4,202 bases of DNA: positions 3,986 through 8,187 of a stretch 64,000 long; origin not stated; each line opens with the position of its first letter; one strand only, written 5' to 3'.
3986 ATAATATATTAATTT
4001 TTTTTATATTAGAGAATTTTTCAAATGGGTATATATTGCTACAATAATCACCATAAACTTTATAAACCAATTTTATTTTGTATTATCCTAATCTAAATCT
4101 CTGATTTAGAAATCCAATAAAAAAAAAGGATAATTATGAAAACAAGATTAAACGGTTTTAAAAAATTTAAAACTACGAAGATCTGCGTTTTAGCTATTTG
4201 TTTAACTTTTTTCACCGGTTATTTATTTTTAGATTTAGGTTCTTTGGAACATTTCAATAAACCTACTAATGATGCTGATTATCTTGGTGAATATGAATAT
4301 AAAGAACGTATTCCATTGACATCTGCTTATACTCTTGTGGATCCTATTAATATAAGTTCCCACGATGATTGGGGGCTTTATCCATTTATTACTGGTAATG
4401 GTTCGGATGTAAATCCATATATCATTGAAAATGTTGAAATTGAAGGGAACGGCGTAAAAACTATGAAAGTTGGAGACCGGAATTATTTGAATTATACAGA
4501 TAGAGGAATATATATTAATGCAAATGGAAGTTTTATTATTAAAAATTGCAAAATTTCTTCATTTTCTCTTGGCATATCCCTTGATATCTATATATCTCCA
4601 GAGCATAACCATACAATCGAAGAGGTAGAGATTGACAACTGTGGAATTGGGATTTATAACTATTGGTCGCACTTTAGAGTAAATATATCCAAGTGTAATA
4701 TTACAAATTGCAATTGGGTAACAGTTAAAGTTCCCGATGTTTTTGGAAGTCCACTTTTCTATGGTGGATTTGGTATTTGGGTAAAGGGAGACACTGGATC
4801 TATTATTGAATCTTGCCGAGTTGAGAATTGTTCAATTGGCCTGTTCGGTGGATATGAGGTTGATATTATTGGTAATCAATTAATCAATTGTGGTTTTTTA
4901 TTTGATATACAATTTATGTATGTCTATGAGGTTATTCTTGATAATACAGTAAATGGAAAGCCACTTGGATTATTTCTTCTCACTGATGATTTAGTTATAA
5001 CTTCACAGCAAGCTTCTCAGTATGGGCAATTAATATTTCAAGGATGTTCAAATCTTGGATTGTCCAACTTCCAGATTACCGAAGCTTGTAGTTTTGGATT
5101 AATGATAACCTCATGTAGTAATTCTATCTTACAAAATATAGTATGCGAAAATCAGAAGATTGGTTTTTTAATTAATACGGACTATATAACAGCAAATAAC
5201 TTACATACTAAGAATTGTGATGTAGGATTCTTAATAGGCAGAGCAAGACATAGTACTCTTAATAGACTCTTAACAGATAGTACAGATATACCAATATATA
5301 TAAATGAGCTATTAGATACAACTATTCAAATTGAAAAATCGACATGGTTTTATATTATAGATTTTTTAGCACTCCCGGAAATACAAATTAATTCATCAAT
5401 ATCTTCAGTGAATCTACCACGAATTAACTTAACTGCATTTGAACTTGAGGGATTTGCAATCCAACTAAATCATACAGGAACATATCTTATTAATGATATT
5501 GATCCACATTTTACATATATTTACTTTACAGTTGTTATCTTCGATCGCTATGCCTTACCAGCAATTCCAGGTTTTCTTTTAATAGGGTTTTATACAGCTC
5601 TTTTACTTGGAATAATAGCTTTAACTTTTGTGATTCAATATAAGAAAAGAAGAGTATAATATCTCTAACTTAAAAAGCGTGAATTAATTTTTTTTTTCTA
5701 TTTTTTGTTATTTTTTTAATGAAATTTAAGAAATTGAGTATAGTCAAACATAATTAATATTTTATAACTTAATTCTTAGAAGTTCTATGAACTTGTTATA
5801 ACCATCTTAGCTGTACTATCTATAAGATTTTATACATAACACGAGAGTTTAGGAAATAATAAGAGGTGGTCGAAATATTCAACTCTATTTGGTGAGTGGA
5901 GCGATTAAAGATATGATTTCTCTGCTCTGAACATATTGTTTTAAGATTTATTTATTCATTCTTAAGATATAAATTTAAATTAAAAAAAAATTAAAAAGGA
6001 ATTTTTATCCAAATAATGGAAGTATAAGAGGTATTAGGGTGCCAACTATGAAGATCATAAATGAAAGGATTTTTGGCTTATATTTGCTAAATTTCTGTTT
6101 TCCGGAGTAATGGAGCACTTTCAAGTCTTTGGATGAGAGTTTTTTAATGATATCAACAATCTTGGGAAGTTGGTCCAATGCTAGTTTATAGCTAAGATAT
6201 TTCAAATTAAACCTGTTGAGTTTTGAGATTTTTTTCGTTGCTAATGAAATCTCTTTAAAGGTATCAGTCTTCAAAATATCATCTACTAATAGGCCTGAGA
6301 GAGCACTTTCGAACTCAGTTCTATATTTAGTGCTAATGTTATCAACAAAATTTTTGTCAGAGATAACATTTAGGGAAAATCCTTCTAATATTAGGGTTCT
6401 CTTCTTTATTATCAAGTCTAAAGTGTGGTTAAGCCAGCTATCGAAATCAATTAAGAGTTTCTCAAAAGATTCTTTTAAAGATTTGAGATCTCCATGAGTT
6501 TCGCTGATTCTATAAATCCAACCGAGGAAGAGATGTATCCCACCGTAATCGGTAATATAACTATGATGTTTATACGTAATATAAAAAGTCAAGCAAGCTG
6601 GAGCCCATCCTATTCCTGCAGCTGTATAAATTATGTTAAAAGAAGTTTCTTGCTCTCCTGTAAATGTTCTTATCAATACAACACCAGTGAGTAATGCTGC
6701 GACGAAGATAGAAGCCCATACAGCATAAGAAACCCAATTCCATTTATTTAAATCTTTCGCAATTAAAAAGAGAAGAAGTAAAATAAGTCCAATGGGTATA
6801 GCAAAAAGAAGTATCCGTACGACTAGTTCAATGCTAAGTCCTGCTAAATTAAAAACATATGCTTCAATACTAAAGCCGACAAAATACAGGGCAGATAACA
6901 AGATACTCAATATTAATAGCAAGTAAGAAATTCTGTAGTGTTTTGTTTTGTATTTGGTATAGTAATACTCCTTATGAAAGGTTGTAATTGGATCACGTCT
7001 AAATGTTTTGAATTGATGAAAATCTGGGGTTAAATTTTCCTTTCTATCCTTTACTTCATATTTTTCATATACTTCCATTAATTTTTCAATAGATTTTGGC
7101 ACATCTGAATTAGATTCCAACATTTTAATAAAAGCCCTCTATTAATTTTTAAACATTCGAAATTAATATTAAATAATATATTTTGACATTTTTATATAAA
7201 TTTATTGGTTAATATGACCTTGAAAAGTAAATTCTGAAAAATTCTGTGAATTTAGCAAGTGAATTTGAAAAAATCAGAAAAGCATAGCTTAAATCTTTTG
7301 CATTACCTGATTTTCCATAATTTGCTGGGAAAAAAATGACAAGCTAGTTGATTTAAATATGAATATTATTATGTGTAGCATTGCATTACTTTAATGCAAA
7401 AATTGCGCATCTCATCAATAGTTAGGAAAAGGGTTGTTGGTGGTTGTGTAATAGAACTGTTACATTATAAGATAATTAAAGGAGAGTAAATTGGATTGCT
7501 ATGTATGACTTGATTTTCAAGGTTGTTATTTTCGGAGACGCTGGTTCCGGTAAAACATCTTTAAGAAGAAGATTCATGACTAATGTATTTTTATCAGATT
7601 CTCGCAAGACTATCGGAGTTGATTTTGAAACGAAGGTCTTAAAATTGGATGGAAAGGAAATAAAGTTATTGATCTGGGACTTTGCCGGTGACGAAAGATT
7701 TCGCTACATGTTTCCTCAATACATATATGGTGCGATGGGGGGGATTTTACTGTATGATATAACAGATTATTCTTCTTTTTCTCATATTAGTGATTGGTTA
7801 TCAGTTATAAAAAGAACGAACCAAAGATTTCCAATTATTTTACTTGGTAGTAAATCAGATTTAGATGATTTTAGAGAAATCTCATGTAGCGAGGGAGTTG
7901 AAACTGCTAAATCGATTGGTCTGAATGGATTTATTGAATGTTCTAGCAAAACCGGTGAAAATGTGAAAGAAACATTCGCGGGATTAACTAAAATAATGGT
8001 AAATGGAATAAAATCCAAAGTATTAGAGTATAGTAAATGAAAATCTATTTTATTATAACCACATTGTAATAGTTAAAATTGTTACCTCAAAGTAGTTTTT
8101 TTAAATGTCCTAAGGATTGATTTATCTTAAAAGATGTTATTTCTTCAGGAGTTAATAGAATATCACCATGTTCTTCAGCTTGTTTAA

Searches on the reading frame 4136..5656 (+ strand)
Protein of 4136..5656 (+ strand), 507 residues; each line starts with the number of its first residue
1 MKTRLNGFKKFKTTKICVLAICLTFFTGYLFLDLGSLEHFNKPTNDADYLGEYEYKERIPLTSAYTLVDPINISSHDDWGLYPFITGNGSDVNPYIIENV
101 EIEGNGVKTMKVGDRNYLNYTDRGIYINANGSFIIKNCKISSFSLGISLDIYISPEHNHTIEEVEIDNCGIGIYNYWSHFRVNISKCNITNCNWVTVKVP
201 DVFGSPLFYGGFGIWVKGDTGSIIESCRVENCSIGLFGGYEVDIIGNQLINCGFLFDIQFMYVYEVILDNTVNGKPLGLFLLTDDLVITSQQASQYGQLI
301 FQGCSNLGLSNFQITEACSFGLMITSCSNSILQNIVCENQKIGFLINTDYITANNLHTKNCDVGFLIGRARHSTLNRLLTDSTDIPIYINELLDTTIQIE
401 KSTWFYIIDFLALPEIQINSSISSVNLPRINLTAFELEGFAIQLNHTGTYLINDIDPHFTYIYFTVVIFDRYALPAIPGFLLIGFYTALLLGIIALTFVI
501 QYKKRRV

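Call 10: search_protein_families(library=pfam, proteins=[window:4136-5656:+])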
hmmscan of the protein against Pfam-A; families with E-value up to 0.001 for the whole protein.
window:4136-5656:+ (507 aa): 3 families
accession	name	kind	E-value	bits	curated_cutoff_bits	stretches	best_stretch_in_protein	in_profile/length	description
PF13229.12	Beta_helix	-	7.9e-15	55.3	25.9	1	124-276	2-138/158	Right handed beta helix region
PF05048.19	NosD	-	3.5e-07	30.3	23.6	1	102-251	19-171/212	Periplasmic copper-binding protein (NosD)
PF12708.12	Pect-lyase_RHGA_epim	-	1.5e-06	28.6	27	0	301-372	121-197/213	Rhamnogalacturonase A/epimerase, pectate lyase-like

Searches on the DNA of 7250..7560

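Call 74: search_rna_families(source=window, start=7250, end=7560, threshold=evalue, max_evalue=10)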
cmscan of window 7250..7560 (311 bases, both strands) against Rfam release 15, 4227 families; matches with E-value up to 10: 2.
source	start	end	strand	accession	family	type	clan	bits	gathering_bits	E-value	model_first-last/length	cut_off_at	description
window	7310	7399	-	RF02367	Yfr20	Gene; sRNA;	-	18.9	44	0.37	1-89/89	no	Cyanobacterial functional RNA 20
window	7426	7486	-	RF02256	adapt33_2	Gene; lncRNA;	-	15.5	60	6.7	1-71/71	no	Adaptive response 33 conserved region 2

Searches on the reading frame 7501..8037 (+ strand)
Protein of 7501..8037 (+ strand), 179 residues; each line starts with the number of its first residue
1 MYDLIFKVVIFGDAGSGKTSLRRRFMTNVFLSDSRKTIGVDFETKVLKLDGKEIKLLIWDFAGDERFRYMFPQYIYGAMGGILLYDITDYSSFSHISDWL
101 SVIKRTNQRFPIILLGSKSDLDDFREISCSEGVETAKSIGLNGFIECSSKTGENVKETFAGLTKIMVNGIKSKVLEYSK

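Call 10: search_protein_families(library=pfam, proteins=[window:7501-8037:+])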
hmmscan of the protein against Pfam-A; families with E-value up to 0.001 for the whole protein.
window:7501-8037:+ (179 aa): 4 families
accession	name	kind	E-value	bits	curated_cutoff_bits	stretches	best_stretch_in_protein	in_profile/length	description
PF00071.28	Ras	-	2.8e-46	157.5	21.6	1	7-166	1-160/162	Ras family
PF08477.19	Roc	-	9e-27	94.1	27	1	7-120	1-119/119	Ras of Complex, Roc, domain of DAPkinase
PF00025.27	Arf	-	2.3e-09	37.4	22.3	1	6-163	15-171/174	ADP-ribosylation factor family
PF09439.16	SRPRB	-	0.00033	20.5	25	1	7-75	5-67/178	Signal recognition particle receptor beta subunit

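Call 58: find_related_loci(query=window:7501-8037:+, collection=metagenome_contigs, flank=900)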
Query window:7501-8037:+ (179 aa) in metagenome_contigs; peptide patterns used: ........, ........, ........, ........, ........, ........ (x = any residue, [..] = any of these).
495 stretches matched a pattern; 15 encode a relative of the query (tblastn E <= 1e-3); 15 distinct loci.
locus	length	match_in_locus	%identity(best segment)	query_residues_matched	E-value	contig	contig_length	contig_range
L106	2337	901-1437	99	1-179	6e-121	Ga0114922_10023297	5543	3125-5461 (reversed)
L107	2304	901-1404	89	1-168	6e-99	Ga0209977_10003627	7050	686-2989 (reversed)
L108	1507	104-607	89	1-168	1e-100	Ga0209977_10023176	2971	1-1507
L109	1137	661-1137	89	1-159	5e-100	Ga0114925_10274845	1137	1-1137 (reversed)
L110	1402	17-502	85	18-179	9e-98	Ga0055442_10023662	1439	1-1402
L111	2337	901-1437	74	1-179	4e-92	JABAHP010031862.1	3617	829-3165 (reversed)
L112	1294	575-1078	76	1-168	1e-95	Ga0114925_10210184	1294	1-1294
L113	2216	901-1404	71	1-168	2e-80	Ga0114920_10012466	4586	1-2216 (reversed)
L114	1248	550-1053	69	1-168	3e-82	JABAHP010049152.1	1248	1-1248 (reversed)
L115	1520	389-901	63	1-171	2e-80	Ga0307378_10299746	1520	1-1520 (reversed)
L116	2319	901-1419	64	1-173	5e-74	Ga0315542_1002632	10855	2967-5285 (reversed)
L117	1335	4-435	64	28-171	6e-63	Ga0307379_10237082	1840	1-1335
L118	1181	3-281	88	76-168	4e-52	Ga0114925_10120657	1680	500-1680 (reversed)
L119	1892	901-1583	34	5-168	8e-30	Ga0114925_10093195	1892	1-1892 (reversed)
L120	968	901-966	100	1-22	3e-9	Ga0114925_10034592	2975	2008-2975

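Call 59: find_related_loci(query=window:7501-8037:+, collection=genome_contigs, flank=900)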
Query window:7501-8037:+ (179 aa) in genome_contigs; peptide patterns used: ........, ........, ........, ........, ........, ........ (x = any residue, [..] = any of these).
267 stretches matched a pattern; 10 encode a relative of the query (tblastn E <= 1e-3); 10 distinct loci.
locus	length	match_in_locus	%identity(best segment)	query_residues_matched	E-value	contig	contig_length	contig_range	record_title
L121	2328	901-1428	78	1-176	3e-91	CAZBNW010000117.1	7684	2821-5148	MAG TPA_asm: uncultured archaeon isolate SRP239594_co1_47 genome assembly, contig: NODE_5867_length_7684_cov_138.005374,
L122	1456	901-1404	80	1-168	3e-94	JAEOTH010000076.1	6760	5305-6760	MAG: Promethearchaeota archaeon isolate YT1_053 k127_14053570, whole genome shotgun sequence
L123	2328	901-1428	76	1-176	3e-89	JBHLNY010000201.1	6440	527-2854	MAG: Promethearchaeota archaeon isolate DZ2S.398 DZ2S.398@48386, whole genome shotgun sequence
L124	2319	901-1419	73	1-173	1e-86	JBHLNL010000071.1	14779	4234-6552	MAG: Promethearchaeota archaeon isolate DZ2S.275 DZ2S.275@13181, whole genome shotgun sequence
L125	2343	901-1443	71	1-179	1e-86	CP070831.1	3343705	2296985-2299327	MAG: Promethearchaeota archaeon isolate bin108 chromosome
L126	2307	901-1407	75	1-169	4e-87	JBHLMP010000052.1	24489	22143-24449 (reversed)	MAG: Promethearchaeota archaeon isolate DZ2M.348 DZ2M.348@5775, whole genome shotgun sequence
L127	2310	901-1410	75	1-170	2e-84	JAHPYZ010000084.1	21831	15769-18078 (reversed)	MAG: Promethearchaeota archaeon isolate LW30_13 NODE_530_length_21831_cov_6.238382, whole genome shotgun sequence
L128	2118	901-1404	74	1-168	3e-84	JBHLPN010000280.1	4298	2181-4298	MAG: Promethearchaeota archaeon isolate H2M.194 H2M.194@42571, whole genome shotgun sequence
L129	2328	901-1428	71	1-176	1e-83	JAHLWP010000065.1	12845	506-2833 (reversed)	MAG: Promethearchaeota archaeon isolate 9R3_44 NODE_1220_length_12845_cov_221.670993, whole genome shotgun sequence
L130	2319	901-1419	64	1-173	5e-74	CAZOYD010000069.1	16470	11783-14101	MAG TPA_asm: uncultured archaeon isolate binchicken_co163_167 genome assembly, contig: NODE_5247_length_16470_cov_19.093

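Call 70: search_solved_structures(query=window:7501-8037:+, max_evalue=1e-25)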
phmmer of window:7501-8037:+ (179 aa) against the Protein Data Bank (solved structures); distinct sequences matched with E-value up to 1e-25: 147 (the best 60 are shown).
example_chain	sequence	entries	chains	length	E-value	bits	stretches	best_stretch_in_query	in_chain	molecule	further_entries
1z0f_A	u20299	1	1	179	2.8e-39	137.7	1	2-164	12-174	RAB14, member RAS oncogene family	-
4d0g_A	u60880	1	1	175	4.4e-39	137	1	2-167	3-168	RAS-RELATED PROTEIN RAB-14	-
4drz_A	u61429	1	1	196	2.5e-38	134.6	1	2-166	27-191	Ras-related protein Rab-14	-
2bmd_A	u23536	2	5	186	1.2e-37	132.4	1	2-175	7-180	RAS-RELATED PROTEIN RAB4A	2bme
9ayr_C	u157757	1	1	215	3.7e-37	130.8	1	6-166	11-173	GTP-binding protein YPT6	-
3cph_A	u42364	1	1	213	7.9e-37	129.7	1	2-173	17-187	Ras-related protein SEC4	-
5szj_A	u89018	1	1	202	2.3e-36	128.2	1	2-165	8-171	Ras-related protein Rab-10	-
5lpn_A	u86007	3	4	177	2.3e-36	128.2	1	2-164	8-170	Ras-related protein Rab-10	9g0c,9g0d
9ltq_A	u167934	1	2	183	2.5e-36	128.1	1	2-162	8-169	Ras-related protein Rab-43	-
9ltp_B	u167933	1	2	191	2.9e-36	127.9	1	2-162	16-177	Ras-related protein Rab-43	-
1g16_A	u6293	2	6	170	3.1e-36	127.8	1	3-170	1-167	RAS-RELATED PROTEIN SEC4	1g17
2hup_A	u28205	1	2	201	3.4e-36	127.6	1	2-162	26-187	RAS-related protein RAB-43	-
2o52_A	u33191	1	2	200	5.5e-36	127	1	3-175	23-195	Ras-related protein Rab-4B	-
2ocy_C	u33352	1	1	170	7.9e-36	126.5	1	3-170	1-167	Ras-related protein SEC4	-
1yu9_A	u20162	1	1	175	8.3e-36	126.4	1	2-166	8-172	GTP-binding protein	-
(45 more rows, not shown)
